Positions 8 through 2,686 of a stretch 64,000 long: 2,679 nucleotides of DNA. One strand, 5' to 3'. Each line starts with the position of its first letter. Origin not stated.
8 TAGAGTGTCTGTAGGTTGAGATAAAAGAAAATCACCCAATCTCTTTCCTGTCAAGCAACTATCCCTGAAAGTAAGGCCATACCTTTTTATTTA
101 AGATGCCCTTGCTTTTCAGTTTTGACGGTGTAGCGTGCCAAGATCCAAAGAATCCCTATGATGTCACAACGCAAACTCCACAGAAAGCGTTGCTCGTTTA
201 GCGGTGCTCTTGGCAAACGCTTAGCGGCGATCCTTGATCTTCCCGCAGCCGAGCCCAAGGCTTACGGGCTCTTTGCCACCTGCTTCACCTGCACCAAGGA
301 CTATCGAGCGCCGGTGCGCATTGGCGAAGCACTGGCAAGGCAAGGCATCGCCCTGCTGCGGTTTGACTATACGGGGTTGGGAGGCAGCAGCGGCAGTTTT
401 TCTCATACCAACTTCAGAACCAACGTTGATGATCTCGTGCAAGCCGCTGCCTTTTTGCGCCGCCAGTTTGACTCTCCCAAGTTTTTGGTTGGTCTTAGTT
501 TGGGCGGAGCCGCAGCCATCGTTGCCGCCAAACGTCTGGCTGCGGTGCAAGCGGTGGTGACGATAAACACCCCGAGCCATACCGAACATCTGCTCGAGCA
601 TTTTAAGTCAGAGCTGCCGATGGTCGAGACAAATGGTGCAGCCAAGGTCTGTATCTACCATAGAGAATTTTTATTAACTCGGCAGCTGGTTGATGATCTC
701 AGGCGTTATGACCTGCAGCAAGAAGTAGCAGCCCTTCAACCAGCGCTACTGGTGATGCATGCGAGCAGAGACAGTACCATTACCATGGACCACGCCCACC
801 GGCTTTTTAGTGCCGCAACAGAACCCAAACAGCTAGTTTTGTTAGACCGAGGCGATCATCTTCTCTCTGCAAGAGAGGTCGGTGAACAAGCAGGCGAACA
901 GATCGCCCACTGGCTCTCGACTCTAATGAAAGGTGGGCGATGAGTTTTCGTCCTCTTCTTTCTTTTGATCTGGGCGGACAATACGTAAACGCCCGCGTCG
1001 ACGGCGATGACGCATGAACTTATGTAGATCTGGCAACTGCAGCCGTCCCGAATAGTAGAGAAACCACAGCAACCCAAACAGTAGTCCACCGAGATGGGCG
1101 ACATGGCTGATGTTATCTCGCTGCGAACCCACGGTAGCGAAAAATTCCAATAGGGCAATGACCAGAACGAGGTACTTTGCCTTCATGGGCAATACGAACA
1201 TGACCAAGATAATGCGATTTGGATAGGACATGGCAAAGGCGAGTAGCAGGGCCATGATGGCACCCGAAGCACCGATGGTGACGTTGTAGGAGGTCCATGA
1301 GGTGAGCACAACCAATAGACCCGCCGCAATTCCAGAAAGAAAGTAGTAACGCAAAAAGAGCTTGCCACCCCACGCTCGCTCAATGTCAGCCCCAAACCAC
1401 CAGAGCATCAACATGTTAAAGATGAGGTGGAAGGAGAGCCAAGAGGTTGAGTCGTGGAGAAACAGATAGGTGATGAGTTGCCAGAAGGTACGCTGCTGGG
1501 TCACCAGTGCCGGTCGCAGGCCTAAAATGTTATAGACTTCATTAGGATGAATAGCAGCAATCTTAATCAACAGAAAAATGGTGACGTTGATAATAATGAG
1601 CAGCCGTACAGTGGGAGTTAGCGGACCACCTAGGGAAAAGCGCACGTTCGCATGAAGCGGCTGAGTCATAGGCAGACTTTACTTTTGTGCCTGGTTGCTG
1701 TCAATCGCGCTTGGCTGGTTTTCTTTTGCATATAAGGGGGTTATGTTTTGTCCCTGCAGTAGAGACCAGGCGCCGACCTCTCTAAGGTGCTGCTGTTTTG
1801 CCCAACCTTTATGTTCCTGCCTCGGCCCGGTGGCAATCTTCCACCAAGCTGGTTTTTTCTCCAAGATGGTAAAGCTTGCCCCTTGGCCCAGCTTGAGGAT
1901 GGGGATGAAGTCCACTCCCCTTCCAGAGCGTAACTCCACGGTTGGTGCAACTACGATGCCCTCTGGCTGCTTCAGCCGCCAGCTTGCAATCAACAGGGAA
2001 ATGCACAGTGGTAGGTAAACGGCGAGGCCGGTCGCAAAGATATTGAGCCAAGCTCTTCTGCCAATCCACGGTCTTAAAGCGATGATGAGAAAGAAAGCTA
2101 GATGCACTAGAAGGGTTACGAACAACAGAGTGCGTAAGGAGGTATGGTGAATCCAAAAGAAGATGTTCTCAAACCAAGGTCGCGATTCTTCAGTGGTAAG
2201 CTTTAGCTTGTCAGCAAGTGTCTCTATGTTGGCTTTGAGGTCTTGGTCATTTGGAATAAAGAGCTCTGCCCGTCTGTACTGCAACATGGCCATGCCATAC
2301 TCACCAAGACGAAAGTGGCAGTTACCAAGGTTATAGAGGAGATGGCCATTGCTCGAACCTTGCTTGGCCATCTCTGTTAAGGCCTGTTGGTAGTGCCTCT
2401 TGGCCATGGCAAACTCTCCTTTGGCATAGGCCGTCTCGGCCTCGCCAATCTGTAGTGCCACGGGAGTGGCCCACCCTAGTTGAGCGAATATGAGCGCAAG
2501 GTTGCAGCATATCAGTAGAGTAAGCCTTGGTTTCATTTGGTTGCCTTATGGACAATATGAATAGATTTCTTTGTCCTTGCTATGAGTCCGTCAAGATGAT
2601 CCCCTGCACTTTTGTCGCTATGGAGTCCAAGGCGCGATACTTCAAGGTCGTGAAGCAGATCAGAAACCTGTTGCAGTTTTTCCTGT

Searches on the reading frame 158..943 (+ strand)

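Call 27: search_protein_families(library=pfam, proteins=[window:158-943:+])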
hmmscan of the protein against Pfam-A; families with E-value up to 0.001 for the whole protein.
window:158-943:+ (261 aa): 6 families
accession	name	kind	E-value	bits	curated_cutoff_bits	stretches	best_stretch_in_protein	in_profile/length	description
PF12146.15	Hydrolase_4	-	2.7e-14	53.5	27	1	54-137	22-108/239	Serine aminopeptidase, S33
PF00561.26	Abhydrolase_1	-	2.4e-08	34.4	25.8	1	53-148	17-115/245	alpha/beta hydrolase fold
PF12697.13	Abhydrolase_6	-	3.5e-08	34.8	26.3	1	51-235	18-205/217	Alpha/beta hydrolase family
PF02129.25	Peptidase_S15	-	1.3e-05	25.4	23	0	57-141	45-131/262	X-Pro dipeptidyl-peptidase (S15 family)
PF00326.27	Peptidase_S9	-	4.5e-05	23.5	22.6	1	59-258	10-211/213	Prolyl oligopeptidase family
PF20408.4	Abhydrolase_11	-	0.00054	20.2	27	0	55-148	23-117/193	Alpha/beta hydrolase domain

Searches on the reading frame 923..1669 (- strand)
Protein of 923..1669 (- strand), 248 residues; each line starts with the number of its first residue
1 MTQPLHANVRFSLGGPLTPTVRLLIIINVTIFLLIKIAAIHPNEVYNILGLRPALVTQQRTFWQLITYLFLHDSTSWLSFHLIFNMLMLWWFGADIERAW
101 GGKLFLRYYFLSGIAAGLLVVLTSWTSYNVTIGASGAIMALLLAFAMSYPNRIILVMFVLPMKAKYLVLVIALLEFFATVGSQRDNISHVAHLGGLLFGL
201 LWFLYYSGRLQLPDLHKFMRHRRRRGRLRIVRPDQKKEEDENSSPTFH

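Call 27: search_protein_families(library=pfam, proteins=[window:923-1669:-])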
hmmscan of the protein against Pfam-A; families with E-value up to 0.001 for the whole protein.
window:923-1669:- (248 aa): 3 families
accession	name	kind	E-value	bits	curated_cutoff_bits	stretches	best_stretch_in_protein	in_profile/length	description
PF01694.28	Rhomboid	-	1.9e-27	96.6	22.6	1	60-207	2-141/143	Rhomboid domain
PF08551.15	DUF1751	-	1.1e-05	26.3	22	1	63-132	9-74/99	Eukaryotic integral membrane protein (DUF1751)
PF04511.20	DER1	-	4.2e-05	24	26.6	1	21-182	5-157/191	Der1-like family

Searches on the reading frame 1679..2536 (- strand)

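Call 27: search_protein_families(library=pfam, proteins=[window:1679-2536:-])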
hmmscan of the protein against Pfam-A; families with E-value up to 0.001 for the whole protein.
window:1679-2536:- (285 aa): 5 families
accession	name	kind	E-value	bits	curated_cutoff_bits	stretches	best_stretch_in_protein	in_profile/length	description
PF07719.23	TPR_2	-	9.7e-08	32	27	1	66-96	3-33/34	Tetratricopeptide repeat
PF00515.34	TPR_1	-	1.3e-07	31.5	27.8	1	67-91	4-28/34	Tetratricopeptide repeat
PF13181.12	TPR_8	-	5e-05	23.6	25.7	0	66-90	3-27/34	Tetratricopeptide repeat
PF13432.12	TPR_16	-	6.1e-05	23.8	32.7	1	32-91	3-58/65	Tetratricopeptide repeat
PF13424.12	TPR_12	-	0.00011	22.7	30.1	1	33-90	10-71/77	Tetratricopeptide repeat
